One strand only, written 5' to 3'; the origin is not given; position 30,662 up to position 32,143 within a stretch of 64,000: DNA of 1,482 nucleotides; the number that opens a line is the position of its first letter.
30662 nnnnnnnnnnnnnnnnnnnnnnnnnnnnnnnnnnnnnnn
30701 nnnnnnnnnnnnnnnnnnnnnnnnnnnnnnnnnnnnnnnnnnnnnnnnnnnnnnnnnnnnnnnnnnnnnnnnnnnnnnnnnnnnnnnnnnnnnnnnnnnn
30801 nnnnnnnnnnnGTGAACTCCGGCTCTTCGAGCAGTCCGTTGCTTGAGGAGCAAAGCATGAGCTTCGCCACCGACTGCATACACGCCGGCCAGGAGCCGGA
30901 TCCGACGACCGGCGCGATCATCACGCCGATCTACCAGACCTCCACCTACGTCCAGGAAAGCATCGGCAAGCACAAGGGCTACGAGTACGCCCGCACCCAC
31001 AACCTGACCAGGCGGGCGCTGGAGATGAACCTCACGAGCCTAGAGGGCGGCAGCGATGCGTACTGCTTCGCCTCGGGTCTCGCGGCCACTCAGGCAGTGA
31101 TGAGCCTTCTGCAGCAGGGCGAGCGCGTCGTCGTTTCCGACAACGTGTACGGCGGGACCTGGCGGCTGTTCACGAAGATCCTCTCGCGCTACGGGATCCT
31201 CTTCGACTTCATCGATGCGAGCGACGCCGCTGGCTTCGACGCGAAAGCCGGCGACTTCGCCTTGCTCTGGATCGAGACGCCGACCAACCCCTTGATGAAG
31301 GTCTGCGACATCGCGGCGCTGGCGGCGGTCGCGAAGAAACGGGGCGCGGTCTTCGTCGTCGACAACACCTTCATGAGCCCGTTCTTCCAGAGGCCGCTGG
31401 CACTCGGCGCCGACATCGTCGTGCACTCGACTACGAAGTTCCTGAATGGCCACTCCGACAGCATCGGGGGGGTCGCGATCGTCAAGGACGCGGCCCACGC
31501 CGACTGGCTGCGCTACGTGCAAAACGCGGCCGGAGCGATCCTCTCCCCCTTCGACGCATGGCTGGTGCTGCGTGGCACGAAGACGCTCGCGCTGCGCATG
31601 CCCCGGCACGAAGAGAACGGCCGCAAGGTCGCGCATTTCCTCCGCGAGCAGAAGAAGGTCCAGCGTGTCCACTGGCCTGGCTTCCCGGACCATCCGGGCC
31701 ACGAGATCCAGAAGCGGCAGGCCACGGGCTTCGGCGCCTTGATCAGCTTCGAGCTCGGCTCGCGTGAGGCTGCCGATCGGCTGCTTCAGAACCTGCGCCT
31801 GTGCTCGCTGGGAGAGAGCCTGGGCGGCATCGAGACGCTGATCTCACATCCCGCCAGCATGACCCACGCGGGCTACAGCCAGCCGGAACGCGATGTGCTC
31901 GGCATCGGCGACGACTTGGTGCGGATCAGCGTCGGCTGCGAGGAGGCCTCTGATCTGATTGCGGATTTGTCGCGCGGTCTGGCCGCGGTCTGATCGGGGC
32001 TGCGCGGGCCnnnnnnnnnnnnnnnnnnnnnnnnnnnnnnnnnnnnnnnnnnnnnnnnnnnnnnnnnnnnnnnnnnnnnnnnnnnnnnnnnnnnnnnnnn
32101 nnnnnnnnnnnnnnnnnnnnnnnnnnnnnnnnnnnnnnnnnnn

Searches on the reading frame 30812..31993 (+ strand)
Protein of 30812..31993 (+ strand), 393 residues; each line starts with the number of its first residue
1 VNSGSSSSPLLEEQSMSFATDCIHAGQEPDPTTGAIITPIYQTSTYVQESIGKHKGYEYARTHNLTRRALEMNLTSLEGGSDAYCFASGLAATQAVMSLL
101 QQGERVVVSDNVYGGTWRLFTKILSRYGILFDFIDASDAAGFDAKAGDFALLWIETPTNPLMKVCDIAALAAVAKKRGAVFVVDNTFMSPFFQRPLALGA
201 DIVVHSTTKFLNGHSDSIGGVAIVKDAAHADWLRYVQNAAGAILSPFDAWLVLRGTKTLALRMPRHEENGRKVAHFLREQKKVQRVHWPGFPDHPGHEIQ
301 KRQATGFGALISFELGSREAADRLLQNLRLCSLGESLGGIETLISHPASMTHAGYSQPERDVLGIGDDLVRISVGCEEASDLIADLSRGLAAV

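Call 3: search_protein_families(library=pfam, proteins=[window:30812-31993:+], max_evalue=10)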
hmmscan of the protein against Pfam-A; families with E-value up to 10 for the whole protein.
window:30812-31993:+ (393 aa): 3 families
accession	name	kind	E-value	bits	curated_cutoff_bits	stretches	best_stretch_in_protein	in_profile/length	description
PF01053.26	Cys_Met_Meta_PP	-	2.2e-142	474.6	27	1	20-390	2-380/381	Cys/Met metabolism PLP-dependent enzyme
PF00155.27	Aminotran_1_2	-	0.003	17.3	19.7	1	82-223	67-233/361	Aminotransferase class I and II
PF02347.22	GDC-P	-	0.0079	15.5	26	1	73-210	121-259/429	Glycine cleavage system P-protein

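Call 4: search_protein_families(library=ncbifam, proteins=[window:30812-31993:+], max_evalue=10)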
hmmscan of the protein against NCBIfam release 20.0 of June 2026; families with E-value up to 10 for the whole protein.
window:30812-31993:+ (393 aa): 52 families (the best 25 are shown)
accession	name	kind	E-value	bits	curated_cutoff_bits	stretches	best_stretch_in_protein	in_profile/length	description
NF005810.0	PRK07671.1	equivalog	1e-142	475.6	594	1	18-390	3-376/377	bifunctional cystathionine gamma-lyase/homocysteine desulfhydrase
NF005871.0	PRK07811.1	equivalog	1.6e-141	471.4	513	1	13-391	8-387/389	cystathionine gamma-synthase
NF004821.0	PRK06176.1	equivalog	3.1e-132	441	642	1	16-392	1-378/380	cystathionine gamma-synthase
NF005976.0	PRK08064.1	equivalog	1.6e-129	432.3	627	1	13-392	2-382/390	cystathionine beta-lyase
TIGR02080.1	O_succ_thio_ly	equivalog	2.3e-120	401.8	504.55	1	19-393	5-382/382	cystathionine gamma-synthase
TIGR01328.1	met_gam_lyase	equivalog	6.8e-113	377.5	549.7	1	16-392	2-390/391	methionine gamma-lyase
NF006095.0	PRK08247.1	equivalog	6.7e-110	367.3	585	1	18-392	6-365/369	methionine biosynthesis PLP-dependent protein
NF006450.0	PRK08776.1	equivalog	2e-108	362.7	730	1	13-391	8-389/405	O-succinylhomoserine (thiol)-lyase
TIGR01329.1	cysta_beta_ly_E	equivalog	2.6e-108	362.1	487.5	1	21-392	4-380/383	cystathionine beta-lyase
NF006463.0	PRK08861.1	equivalog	6.2e-108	361.2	670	1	18-390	6-381/388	O-succinylhomoserine (thiol)-lyase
NF004876.0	PRK06234.1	subfamily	6.1e-106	354.8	666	1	14-391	5-396/400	methionine gamma-lyase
NF006003.0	PRK08133.1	equivalog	1.1e-105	353.5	522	1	13-391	7-395/396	O-succinylhomoserine sulfhydrylase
NF005695.0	PRK07503.1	equivalog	3.2e-105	352.1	666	1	13-391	5-395/403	methionine gamma-lyase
TIGR01325.1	O_suc_HS_sulf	equivalog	1.2e-100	336.8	510.05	1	48-390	36-380/380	O-succinylhomoserine sulfhydrylase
NF006097.0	PRK08249.1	equivalog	4.5e-100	334.8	600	1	14-392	7-395/402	cystathionine gamma-synthase family protein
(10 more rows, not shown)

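Call 6: find_encoding_contigs(protein=window:30857-31993:+, flank=6000, max_places=6)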
Protein window:30857-31993:+ (378 aa): no gene with exactly this product is on record in the collection.

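Call 7: find_related_loci(query=window:30857-31990:+, collection=genome_contigs, flank=6000)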
Query window:30857-31990:+ (378 aa) in genome_contigs; peptide patterns used: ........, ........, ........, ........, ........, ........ (x = any residue, [..] = any of these).
600 stretches matched a pattern (row limit reached: there are more); 594 encode a relative of the query (tblastn E <= 1e-3); the best 80 are kept; 80 distinct loci.
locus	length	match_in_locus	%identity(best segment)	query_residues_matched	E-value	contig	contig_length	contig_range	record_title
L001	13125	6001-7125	79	1-375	0e+0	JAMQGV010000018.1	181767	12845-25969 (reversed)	MAG: Vicinamibacteria bacterium isolate ACD1 H2_k97_296780, whole genome shotgun sequence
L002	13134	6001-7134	79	1-378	0e+0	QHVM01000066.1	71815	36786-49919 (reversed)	MAG: Acidobacteria bacterium isolate AA32 14_1009_16_40cm_scaffold_2424_curated, whole genome shotgun sequence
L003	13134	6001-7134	75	1-378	0e+0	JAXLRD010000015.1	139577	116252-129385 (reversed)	MAG: Vicinamibacteria bacterium isolate STL-ACI20 C2.206.fa-15, whole genome shotgun sequence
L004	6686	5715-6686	79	1-324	0e+0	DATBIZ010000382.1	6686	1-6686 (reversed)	MAG TPA_asm: Vicinamibacteria bacterium isolate SMAG_U3907 k141_2379787, whole genome shotgun sequence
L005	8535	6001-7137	63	1-378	1e-164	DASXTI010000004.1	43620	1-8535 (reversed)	MAG TPA_asm: Thermoanaerobaculia bacterium isolate SMAG_U4688 k141_854936, whole genome shotgun sequence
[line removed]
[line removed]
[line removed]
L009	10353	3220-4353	62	1-377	2e-159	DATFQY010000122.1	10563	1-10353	MAG TPA_asm: Thermoanaerobaculia bacterium isolate SMAG_U9343 k141_2959346, whole genome shotgun sequence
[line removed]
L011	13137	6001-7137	60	1-378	2e-158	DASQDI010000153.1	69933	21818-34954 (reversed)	MAG TPA_asm: Blastocatellia bacterium isolate SMAG_U11723 k141_559721, whole genome shotgun sequence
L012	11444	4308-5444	62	1-378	3e-158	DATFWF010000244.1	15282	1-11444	MAG TPA_asm: Thermoanaerobaculia bacterium isolate SMAG_U9483 k141_17430450, whole genome shotgun sequence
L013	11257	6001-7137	61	1-378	8e-158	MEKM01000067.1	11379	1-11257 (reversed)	MAG: Acidobacteria bacterium RIFCSPHIGHO2_01_FULL_67_28 rifcsphigho2_01_scaffold_31431, whole genome shotgun sequence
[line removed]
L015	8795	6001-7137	59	1-378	5e-156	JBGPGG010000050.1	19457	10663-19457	MAG: Thermoanaerobaculia bacterium isolate OBJ_0618_7090110_48 k141_3069665_length_19457_cov_19.9478, whole genome shotg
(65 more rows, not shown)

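Call 17: find_related_loci(query=window:30857-31990:+, collection=metagenome_contigs, flank=4000)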
Query window:30857-31990:+ (378 aa) in metagenome_contigs; peptide patterns used: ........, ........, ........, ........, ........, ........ (x = any residue, [..] = any of these).
600 stretches matched a pattern (row limit reached: there are more); 587 encode a relative of the query (tblastn E <= 1e-3); the best 80 are kept; 80 distinct loci.
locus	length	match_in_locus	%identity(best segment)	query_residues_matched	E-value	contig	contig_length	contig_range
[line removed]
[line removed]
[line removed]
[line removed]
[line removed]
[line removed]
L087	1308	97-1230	76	1-378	0e+0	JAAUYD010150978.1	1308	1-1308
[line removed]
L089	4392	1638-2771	75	1-378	0e+0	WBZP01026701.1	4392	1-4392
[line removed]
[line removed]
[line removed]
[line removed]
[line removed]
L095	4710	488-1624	62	1-378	9e-163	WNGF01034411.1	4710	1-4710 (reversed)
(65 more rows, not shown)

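Call 34: find_encoding_contigs(protein=window:30812-31993:+, flank=5000, max_places=6)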
Protein window:30812-31993:+ (393 aa): no gene with exactly this product is on record in the collection.

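Call 39: find_homologous_proteins(query=window:30857-31990:+, max_evalue=1e-100)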
Query window:30857-31990:+ (378 aa): 7970 proteins with E <= 1e-100 among 8000 candidates; the best 120 are listed.
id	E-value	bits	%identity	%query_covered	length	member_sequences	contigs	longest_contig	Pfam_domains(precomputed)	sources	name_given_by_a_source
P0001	1.4e-252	855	100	100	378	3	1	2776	PF01053.27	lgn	-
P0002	2.4e-240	815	94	100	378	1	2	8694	PF01053.27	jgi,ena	-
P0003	2.4e-239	811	94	100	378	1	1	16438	PF01053.27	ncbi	-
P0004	1.1e-229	780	90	100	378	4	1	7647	PF01053.27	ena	-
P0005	4.5e-225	764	88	100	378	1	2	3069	PF00155.28,PF01053.27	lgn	-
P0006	1.1e-223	760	87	100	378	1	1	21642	PF00155.28,PF01053.27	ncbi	-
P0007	3.4e-223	758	87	100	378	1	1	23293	PF01053.27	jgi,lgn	jgi:cystathionine gamma-lyase/cystathionine beta-lyase/cystathionine gamma-lyase/homocysteine desulf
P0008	9.4e-222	754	86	100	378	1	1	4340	PF00155.28,PF01053.27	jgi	jgi:cystathionine gamma-lyase/cystathionine beta-lyase/cystathionine gamma-lyase/homocysteine desulf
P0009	1.9e-220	749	85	99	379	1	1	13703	PF00155.28,PF01053.27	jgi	jgi:cystathionine gamma-lyase/cystathionine beta-lyase/cystathionine gamma-lyase/homocysteine desulf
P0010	1.4e-218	743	85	99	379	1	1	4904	PF00155.28,PF01053.27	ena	-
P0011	6.1e-218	741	85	100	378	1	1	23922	PF00155.28,PF01053.27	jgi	jgi:cystathionine gamma-lyase/cystathionine beta-lyase/cystathionine gamma-lyase/homocysteine desulf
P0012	7.2e-217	737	84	100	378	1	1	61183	PF00155.28,PF01053.27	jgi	jgi:cystathionine beta-lyase/cystathionine gamma-synthase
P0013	5.2e-216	735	84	100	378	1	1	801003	PF00155.28,PF01053.27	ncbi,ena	-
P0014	6.8e-216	734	83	100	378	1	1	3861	PF00155.28,PF01053.27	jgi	jgi:cystathionine gamma-lyase/cystathionine beta-lyase/cystathionine gamma-lyase/homocysteine desulf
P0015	1.1e-215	734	83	100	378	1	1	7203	PF00155.28,PF01053.27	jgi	jgi:cystathionine beta-lyase/cystathionine gamma-synthase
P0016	1.9e-215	733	83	100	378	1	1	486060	PF00155.28,PF01053.27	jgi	-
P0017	1.0e-214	730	82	100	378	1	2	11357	PF00155.28,PF01053.27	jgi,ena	-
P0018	1.1e-214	730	83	100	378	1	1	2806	PF01053.27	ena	-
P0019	1.4e-214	730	84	100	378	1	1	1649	PF00155.28,PF01053.27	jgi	jgi:cystathionine beta-lyase/cystathionine gamma-synthase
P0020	2.6e-214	729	82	100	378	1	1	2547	PF00155.28,PF01053.27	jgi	jgi:cystathionine beta-lyase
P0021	3.2e-214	729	83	100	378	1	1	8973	PF00155.28,PF01053.27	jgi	jgi:cystathionine beta-lyase/cystathionine gamma-synthase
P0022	3.2e-214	729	85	96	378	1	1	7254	PF00155.28,PF01053.27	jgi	jgi:cystathionine gamma-lyase/cystathionine beta-lyase/cystathionine gamma-lyase/homocysteine desulf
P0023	3.4e-214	729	83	100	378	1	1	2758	PF00155.28,PF01053.27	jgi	jgi:cystathionine beta-lyase/cystathionine gamma-synthase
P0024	4.3e-214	728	82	100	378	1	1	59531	PF00155.28,PF01053.27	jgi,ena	-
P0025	1.8e-213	726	81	100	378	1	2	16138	PF00155.28,PF01053.27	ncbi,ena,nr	ncbi:MAG TPA: PLP-dependent aspartate aminotransferase family protein [Vicinamibacteria bacterium]|n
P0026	3.8e-213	725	82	100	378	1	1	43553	PF00155.28,PF01053.27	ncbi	-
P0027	5.9e-213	725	82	100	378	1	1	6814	PF00155.28,PF01053.27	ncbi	-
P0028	6.0e-213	725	81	100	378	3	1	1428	PF00155.28,PF01053.27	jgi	jgi:cystathionine beta-lyase/cystathionine gamma-synthase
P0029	2.4e-212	723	81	100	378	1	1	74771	PF01053.27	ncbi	-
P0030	2.9e-212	722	82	99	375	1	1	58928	PF00155.28,PF01053.27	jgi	jgi:cystathionine gamma-lyase/cystathionine beta-lyase/cystathionine gamma-lyase/homocysteine desulf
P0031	3.4e-212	722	83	100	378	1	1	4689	PF00155.28,PF01053.27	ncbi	ncbi:MAG: trans-sulfuration enzyme family protein [Vicinamibacteria bacterium]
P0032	3.7e-212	722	81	100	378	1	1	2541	PF00155.28,PF01053.27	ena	-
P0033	5.0e-212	722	82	100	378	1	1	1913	PF00155.28,PF01053.27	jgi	jgi:cystathionine beta-lyase/cystathionine gamma-synthase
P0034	6.4e-212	721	83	100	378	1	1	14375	PF01053.27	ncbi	-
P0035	8.8e-212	721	83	100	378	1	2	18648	PF01053.27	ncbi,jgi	jgi:cystathionine beta-lyase/cystathionine gamma-synthase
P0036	8.8e-212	721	81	100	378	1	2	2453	PF00155.28,PF01053.27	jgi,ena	-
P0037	1.1e-211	720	82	100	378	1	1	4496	PF00155.28,PF01053.27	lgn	-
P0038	2.1e-211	720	82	100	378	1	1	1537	PF00155.28,PF01053.27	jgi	jgi:cystathionine beta-lyase/cystathionine gamma-synthase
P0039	2.1e-211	719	82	100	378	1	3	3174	PF00155.28,PF01053.27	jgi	jgi:cystathionine beta-lyase/cystathionine gamma-synthase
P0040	2.2e-211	719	82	100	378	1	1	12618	PF00155.28,PF01053.27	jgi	jgi:cystathionine gamma-lyase/cystathionine beta-lyase/cystathionine gamma-lyase/homocysteine desulf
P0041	3.0e-211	719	81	100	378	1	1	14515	PF00155.28,PF01053.27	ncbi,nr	ncbi:MAG TPA: PLP-dependent aspartate aminotransferase family protein [Vicinamibacteria bacterium]|n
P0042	3.1e-211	719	81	100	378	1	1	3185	PF00155.28,PF01053.27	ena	-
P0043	3.7e-211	719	82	100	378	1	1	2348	PF00155.28,PF01053.27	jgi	jgi:cystathionine beta-lyase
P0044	3.8e-211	719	81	100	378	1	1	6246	PF00155.28,PF01053.27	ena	-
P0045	5.1e-211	718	83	100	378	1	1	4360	PF01053.27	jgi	jgi:cystathionine beta-lyase/cystathionine gamma-synthase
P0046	5.4e-211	718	81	100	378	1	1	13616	PF00155.28,PF01053.27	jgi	jgi:cystathionine beta-lyase/cystathionine gamma-synthase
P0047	6.8e-211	718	81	100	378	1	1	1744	PF01053.27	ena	-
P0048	7.6e-211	718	81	100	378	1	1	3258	PF01053.27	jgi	jgi:cystathionine gamma-lyase/cystathionine beta-lyase/cystathionine gamma-lyase/homocysteine desulf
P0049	8.5e-211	717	83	100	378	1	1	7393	PF01053.27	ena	-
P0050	1.0e-210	717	81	100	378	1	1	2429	PF00155.28,PF01053.27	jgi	jgi:cystathionine beta-lyase/cystathionine gamma-synthase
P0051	1.3e-210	717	81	100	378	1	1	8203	PF00155.28,PF01053.27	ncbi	-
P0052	1.4e-210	717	81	100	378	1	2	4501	PF00155.28,PF01053.27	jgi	jgi:cystathionine beta-lyase/cystathionine gamma-synthase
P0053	1.4e-210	717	81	100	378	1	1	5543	PF00155.28,PF01053.27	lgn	-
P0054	1.4e-210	717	82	100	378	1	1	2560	PF00155.28,PF01053.27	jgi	-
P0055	2.0e-210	716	82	100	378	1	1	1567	PF00155.28,PF01053.27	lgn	-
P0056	4.0e-210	715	81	100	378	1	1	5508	PF00155.28,PF01053.27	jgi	jgi:cystathionine beta-lyase/cystathionine gamma-synthase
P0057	5.0e-210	715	82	100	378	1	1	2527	PF00155.28,PF01053.27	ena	-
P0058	7.4e-210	714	81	100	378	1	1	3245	PF01053.27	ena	-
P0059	8.2e-210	714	81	100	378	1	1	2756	PF01053.27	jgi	jgi:cystathionine beta-lyase/cystathionine gamma-synthase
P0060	1.6e-209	713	81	100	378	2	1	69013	PF00155.28,PF01053.27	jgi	jgi:cystathionine beta-lyase/cystathionine gamma-synthase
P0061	2.5e-209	713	80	100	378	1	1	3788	PF00155.28,PF01053.27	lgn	-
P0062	4.3e-209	712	80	100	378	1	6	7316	PF00155.28,PF01053.27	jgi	jgi:cystathionine beta-lyase/cystathionine gamma-synthase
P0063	7.0e-209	711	81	100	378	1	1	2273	PF01053.27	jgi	jgi:cystathionine beta-lyase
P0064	9.1e-209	711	81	100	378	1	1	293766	PF00155.28,PF01053.27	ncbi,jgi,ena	-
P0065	9.1e-209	711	81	100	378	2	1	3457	PF00155.28,PF01053.27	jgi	jgi:cystathionine beta-lyase/cystathionine gamma-synthase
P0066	1.0e-208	711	80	100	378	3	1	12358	PF00155.28,PF01053.27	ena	-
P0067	1.1e-208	711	80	100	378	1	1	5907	PF00155.28,PF01053.27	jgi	jgi:cystathionine beta-lyase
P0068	1.3e-208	710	80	100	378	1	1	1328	PF01053.27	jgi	jgi:cystathionine gamma-lyase/cystathionine beta-lyase/cystathionine gamma-lyase/homocysteine desulf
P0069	1.4e-208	710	80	100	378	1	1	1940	PF00155.28,PF01053.27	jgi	jgi:cystathionine beta-lyase/cystathionine gamma-synthase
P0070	1.4e-208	710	80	100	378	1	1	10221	PF00155.28,PF01053.27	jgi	jgi:cystathionine beta-lyase/cystathionine gamma-synthase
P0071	1.5e-208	710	82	100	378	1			PF00155.28,PF01053.27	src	-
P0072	1.5e-208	710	80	100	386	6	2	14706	PF00155.28,PF01053.27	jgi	jgi:cystathionine gamma-lyase/cystathionine beta-lyase/cystathionine gamma-lyase/homocysteine desulf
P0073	1.6e-208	710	81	99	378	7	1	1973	PF00155.28,PF01053.27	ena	-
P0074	1.6e-208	710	81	100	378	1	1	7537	PF00155.28,PF01053.27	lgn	-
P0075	2.0e-208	710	81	100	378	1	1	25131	PF00155.28,PF01053.27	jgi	jgi:cystathionine gamma-lyase/cystathionine beta-lyase/cystathionine gamma-lyase/homocysteine desulf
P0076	2.2e-208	710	81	100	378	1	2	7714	PF01053.27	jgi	jgi:cystathionine gamma-lyase/cystathionine beta-lyase/cystathionine gamma-lyase/homocysteine desulf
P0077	2.2e-208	710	80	99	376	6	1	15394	PF00155.28,PF01053.27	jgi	jgi:cystathionine beta-lyase/cystathionine gamma-synthase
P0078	2.2e-208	710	80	100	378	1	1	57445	PF01053.27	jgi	jgi:cystathionine gamma-lyase/cystathionine beta-lyase/cystathionine gamma-lyase/homocysteine desulf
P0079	2.3e-208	710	81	100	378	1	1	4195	PF00155.28,PF01053.27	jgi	-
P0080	3.2e-208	709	81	100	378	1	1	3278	PF00155.28,PF01053.27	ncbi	-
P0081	3.3e-208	709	80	100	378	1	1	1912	PF00155.28,PF01053.27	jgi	jgi:cystathionine beta-lyase/cystathionine gamma-synthase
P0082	3.4e-208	709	80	100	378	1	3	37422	PF00155.28,PF01053.27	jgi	jgi:cystathionine beta-lyase/cystathionine gamma-synthase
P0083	4.9e-208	708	81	99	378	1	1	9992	PF00155.28,PF01053.27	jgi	-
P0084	5.9e-208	708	80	100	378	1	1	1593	PF00155.28,PF01053.27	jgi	jgi:cystathionine gamma-lyase/cystathionine beta-lyase/cystathionine gamma-lyase/homocysteine desulf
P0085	7.8e-208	708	80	100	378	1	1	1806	PF00155.28,PF01053.27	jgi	jgi:cystathionine beta-lyase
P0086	8.9e-208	708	81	100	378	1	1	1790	PF00155.28,PF01053.27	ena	-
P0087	9.2e-208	708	80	100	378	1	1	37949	PF01053.27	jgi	jgi:cystathionine gamma-lyase/cystathionine beta-lyase/cystathionine gamma-lyase/homocysteine desulf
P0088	2.9e-207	706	80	100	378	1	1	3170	PF00155.28,PF01053.27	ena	-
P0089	3.2e-207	706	80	100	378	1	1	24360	PF01053.27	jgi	jgi:cystathionine beta-lyase/cystathionine gamma-synthase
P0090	3.8e-207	705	80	100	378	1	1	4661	PF00155.28,PF01053.27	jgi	jgi:cystathionine beta-lyase/cystathionine gamma-synthase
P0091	4.4e-207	705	78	100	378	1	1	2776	PF00155.28,PF01053.27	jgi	jgi:cystathionine gamma-lyase/cystathionine beta-lyase/cystathionine gamma-lyase/homocysteine desulf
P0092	4.5e-207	705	82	100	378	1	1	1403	PF00155.28,PF01053.27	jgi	jgi:cystathionine gamma-lyase/cystathionine beta-lyase/cystathionine gamma-lyase/homocysteine desulf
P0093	5.2e-207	705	80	100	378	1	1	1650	PF00155.28,PF01053.27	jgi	jgi:cystathionine gamma-lyase/cystathionine beta-lyase/cystathionine gamma-lyase/homocysteine desulf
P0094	5.5e-207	705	80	100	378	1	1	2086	PF00155.28,PF01053.27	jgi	jgi:cystathionine beta-lyase/cystathionine gamma-synthase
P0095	7.1e-207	705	80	100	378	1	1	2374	PF00155.28,PF01053.27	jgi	jgi:cystathionine beta-lyase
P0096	7.4e-207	705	79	100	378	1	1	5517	PF01053.27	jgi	jgi:cystathionine beta-lyase/cystathionine gamma-synthase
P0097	9.0e-207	704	80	100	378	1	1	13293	PF01053.27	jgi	-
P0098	1.3e-206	704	80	100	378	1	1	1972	PF00155.28,PF01053.27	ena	-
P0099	1.8e-206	703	80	100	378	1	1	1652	PF00155.28,PF01053.27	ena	-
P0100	1.9e-206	703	80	100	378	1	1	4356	PF01053.27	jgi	jgi:cystathionine beta-lyase/cystathionine gamma-synthase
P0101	2.0e-206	703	81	100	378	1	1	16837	PF00155.28,PF01053.27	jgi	-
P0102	2.0e-206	703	81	100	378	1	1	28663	PF00155.28,PF01053.27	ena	-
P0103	2.2e-206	703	80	100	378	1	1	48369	PF00155.28,PF01053.27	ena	-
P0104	2.4e-206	703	80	100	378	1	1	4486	PF01053.27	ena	-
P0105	2.4e-206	703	80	100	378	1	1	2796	PF01053.27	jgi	jgi:cysteine-S-conjugate beta-lyase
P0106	2.7e-206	703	79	100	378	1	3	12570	PF00155.28,PF01053.27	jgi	jgi:cystathionine gamma-lyase/cystathionine beta-lyase/cystathionine gamma-lyase/homocysteine desulf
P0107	3.1e-206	702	80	100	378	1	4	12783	PF00155.28,PF01053.27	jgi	jgi:cystathionine beta-lyase/cystathionine gamma-synthase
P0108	3.5e-206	702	80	100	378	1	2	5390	PF00155.28,PF01053.27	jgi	jgi:cystathionine beta-lyase/cystathionine gamma-synthase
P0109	3.5e-206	702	80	100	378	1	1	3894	PF00155.28,PF01053.27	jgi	jgi:cystathionine beta-lyase/cystathionine gamma-synthase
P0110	3.8e-206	702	80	100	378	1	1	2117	PF01053.27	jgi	-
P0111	3.9e-206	702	80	100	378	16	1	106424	PF00155.28,PF01053.27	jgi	-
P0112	4.6e-206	702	80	100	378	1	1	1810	PF00155.28,PF01053.27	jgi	jgi:cystathionine gamma-lyase/cystathionine beta-lyase/cystathionine gamma-lyase/homocysteine desulf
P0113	4.8e-206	702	79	100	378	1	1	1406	PF00155.28,PF01053.27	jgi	jgi:cystathionine beta-lyase/cystathionine gamma-synthase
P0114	5.2e-206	702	79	100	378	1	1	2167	PF01053.27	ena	-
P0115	5.4e-206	702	80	100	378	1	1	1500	PF01053.27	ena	-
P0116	6.1e-206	702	79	100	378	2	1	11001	PF01053.27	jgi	jgi:cystathionine gamma-lyase/cystathionine beta-lyase/cystathionine gamma-lyase/homocysteine desulf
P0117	7.3e-206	701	79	100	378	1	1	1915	PF00155.28,PF01053.27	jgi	jgi:cystathionine beta-lyase/cystathionine gamma-synthase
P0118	9.2e-206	701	80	100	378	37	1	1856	PF00155.28,PF01053.27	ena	-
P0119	9.6e-206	701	80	100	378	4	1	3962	PF00155.28,PF01053.27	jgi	jgi:cystathionine beta-lyase/cystathionine gamma-synthase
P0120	9.8e-206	701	81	100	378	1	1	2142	PF00155.28,PF01053.27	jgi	jgi:cystathionine gamma-lyase/cystathionine beta-lyase/cystathionine gamma-lyase/homocysteine desulf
